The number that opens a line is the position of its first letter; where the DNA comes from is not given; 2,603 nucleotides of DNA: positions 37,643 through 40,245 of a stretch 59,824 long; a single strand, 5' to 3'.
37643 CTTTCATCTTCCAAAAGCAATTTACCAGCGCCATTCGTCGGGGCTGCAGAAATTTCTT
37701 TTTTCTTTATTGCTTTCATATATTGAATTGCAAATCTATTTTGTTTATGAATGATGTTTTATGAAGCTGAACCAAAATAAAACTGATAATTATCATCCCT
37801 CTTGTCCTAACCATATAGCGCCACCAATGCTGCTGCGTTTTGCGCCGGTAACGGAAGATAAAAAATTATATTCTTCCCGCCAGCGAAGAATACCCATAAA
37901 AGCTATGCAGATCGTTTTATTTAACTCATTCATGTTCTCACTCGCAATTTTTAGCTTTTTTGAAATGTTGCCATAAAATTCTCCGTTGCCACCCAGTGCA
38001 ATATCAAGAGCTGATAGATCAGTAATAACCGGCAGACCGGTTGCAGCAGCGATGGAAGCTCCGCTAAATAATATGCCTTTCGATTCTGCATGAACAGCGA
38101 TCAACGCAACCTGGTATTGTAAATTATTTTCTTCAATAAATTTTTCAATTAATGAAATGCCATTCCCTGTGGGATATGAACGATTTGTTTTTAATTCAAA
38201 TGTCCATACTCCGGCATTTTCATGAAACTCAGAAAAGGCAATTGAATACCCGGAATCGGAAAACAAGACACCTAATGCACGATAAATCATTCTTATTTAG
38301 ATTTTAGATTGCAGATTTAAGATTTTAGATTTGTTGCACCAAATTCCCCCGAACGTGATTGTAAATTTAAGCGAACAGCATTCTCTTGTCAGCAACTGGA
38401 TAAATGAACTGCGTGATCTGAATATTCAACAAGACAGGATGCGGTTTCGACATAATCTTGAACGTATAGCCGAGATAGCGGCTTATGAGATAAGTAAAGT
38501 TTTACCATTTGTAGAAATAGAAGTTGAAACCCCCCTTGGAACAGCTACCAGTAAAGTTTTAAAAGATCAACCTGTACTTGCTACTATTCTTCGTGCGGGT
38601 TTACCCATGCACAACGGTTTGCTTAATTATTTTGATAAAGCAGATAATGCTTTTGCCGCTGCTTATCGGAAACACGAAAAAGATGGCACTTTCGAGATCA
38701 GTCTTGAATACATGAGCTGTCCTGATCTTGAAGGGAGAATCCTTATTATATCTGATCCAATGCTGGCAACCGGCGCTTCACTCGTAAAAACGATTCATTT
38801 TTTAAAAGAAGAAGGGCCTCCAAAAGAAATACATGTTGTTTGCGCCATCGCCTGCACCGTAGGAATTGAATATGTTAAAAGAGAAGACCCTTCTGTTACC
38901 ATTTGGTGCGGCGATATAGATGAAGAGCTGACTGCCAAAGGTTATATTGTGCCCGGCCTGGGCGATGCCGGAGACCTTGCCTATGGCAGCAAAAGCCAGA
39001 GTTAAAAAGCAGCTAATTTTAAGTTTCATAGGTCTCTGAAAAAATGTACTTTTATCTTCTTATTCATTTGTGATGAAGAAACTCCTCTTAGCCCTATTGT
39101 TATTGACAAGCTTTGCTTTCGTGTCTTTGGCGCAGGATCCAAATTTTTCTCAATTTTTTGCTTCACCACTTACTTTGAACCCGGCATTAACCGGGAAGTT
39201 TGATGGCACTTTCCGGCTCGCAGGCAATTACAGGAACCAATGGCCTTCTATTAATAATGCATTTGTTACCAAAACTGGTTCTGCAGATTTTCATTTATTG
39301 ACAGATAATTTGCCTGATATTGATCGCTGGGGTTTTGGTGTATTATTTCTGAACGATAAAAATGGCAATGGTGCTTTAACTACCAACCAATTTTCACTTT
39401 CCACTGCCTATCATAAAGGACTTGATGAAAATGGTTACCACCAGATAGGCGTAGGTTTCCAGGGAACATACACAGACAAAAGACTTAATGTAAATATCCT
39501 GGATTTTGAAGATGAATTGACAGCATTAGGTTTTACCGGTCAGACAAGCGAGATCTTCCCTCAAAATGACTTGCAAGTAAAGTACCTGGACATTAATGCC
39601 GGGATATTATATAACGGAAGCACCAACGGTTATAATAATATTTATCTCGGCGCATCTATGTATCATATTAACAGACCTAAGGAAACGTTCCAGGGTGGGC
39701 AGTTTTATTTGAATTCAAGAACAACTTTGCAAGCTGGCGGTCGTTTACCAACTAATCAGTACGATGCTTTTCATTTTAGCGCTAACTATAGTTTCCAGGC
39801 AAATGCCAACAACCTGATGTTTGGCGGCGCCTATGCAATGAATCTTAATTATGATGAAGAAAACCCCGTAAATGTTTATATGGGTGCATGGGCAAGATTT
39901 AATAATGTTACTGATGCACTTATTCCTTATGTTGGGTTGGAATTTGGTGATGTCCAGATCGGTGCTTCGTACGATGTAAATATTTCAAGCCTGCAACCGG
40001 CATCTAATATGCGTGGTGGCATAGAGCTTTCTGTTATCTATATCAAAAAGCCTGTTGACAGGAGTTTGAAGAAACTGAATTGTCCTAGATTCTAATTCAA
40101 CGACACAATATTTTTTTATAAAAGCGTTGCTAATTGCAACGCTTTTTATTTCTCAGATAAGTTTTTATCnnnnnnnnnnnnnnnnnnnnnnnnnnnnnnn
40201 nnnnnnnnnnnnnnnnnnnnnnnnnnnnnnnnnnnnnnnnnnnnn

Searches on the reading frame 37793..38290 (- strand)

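Call 17: search_protein_families(library=pfam, proteins=[window:37793-38290:-], max_evalue=0.001)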
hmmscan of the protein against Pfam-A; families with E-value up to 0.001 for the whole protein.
window:37793-38290:- (165 aa): 1 family
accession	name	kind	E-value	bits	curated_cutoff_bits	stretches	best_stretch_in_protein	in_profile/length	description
PF03702.20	AnmK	-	0.00079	19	24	0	78-104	116-142/367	Anhydro-N-acetylmuramic acid kinase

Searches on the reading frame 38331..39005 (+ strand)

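Call 17: search_protein_families(library=pfam, proteins=[window:38331-39005:+], max_evalue=0.001)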
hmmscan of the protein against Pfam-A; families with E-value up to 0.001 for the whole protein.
window:38331-39005:+ (224 aa): 3 families
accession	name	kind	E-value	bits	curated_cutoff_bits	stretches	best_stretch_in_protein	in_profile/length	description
PF14681.12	UPRTase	-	3.7e-43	147.8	27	1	16-219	3-205/206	Uracil phosphoribosyltransferase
PF00156.33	Pribosyltran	-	6.9e-11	42.1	26.3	1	79-174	25-125/158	Phosphoribosyl transferase domain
PF24390.1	PRTase-CE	-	9.3e-06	26.1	27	1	125-199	94-174/253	PRTase-CE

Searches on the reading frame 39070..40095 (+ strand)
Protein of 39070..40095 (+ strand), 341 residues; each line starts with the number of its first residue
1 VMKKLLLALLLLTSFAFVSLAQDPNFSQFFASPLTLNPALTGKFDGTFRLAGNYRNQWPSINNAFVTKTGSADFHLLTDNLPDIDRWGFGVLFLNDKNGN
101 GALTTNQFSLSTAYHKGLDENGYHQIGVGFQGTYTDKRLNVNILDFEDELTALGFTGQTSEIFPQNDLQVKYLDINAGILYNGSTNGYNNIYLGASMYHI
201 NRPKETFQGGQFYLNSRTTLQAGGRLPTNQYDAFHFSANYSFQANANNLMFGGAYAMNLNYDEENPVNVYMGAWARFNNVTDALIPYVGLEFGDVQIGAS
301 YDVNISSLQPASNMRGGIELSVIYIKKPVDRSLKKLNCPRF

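Call 51: search_protein_families(library=pfam, proteins=[window:39070-40095:+], max_evalue=0.00001)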
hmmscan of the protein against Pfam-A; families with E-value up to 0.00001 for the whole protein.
window:39070-40095:+ (341 aa): 1 family
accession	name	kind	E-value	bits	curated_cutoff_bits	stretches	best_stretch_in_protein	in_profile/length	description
PF11751.14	PorP_SprF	-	3.3e-37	128.9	22.3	1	21-324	4-273/273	Type IX secretion system membrane protein PorP/SprF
